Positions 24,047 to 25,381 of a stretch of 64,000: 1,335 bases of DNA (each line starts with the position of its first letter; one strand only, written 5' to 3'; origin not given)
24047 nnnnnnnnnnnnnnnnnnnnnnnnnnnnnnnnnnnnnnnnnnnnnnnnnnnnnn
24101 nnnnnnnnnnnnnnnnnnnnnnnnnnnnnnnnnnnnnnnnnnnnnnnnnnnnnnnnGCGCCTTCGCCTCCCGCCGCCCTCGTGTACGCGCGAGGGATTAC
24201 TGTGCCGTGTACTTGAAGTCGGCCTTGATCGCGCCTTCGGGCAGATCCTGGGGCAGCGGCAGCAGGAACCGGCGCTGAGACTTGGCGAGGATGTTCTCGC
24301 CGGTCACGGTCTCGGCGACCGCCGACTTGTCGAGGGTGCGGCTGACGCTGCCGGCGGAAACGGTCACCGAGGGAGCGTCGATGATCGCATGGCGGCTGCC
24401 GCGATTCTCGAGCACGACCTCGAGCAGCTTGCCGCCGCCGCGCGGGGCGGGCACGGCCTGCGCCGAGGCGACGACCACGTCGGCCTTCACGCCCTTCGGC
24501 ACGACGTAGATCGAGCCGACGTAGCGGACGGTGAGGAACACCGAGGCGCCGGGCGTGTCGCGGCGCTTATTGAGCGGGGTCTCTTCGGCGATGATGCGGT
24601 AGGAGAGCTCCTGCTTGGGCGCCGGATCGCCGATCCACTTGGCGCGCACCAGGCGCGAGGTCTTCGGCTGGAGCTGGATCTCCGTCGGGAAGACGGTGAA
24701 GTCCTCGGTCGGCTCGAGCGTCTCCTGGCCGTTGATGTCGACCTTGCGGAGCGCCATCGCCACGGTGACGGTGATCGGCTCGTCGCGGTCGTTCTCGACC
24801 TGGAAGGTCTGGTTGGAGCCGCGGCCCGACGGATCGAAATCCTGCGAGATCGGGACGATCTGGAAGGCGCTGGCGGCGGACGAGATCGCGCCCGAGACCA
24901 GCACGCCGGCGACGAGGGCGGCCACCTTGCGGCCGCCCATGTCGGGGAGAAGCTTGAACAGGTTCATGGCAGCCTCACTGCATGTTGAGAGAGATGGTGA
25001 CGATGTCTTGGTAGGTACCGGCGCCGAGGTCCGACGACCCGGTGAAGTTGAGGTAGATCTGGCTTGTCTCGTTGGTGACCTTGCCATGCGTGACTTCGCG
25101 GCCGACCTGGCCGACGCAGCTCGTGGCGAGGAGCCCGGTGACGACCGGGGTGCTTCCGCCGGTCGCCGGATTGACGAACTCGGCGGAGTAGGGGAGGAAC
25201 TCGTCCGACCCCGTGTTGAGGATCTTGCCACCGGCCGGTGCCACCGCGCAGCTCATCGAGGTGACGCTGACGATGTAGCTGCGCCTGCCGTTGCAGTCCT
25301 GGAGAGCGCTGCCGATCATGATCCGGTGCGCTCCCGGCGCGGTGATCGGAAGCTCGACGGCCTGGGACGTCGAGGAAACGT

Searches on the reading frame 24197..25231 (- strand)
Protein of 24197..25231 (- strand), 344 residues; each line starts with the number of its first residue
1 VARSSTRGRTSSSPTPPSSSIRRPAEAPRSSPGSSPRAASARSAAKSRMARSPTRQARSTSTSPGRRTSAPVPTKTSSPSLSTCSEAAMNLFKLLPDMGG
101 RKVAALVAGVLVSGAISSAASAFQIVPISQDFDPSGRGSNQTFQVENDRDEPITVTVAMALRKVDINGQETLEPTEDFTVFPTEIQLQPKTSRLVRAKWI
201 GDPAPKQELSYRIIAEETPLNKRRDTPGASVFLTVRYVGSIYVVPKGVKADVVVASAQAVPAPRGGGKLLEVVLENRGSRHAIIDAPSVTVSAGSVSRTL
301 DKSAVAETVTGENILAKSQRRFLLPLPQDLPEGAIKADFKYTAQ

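Call 21: search_protein_families(library=pfam, proteins=[window:24197-25231:-], max_evalue=0.1)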
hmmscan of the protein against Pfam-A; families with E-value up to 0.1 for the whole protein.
window:24197-25231:- (344 aa): 1 family
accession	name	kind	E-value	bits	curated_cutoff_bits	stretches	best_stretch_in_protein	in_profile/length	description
PF00345.26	PapD_N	-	3.5e-06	27.4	23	1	139-248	16-125/126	Pili and flagellar-assembly chaperone, PapD N-terminal domain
